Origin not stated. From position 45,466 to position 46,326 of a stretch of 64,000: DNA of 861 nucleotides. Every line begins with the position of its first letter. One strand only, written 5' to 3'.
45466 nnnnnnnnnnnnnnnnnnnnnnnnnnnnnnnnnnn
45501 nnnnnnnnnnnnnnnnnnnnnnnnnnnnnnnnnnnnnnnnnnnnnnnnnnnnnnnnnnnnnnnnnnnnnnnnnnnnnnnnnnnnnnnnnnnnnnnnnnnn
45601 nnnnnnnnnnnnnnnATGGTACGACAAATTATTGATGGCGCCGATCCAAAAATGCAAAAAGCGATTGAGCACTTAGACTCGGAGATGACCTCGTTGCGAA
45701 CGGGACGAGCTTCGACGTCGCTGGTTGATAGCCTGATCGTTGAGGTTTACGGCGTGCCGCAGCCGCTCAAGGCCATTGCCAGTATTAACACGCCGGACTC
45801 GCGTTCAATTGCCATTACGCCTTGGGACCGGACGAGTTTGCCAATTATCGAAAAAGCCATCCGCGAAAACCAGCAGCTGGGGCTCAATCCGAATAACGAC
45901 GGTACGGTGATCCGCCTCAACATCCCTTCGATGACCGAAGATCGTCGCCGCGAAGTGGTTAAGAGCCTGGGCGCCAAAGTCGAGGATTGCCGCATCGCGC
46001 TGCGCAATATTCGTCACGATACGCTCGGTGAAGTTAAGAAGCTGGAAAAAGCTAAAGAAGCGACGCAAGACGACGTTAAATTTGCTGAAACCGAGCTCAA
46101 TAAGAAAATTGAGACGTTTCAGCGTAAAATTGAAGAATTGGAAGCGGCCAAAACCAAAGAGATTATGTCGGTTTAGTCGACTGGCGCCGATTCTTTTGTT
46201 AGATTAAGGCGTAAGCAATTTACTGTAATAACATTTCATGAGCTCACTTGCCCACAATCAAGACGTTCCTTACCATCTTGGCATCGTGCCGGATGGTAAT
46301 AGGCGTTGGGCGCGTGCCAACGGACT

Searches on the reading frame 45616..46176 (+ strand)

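Call 77: search_protein_families(library=pfam, proteins=[window:45616-46176:+], max_evalue=0.001)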
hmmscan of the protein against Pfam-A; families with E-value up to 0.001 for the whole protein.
window:45616-46176:+ (186 aa): 1 family
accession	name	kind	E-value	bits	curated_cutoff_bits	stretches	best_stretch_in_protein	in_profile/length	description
PF01765.24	RRF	-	3.6e-53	180.2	29.7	1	21-184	2-164/164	Ribosome recycling factor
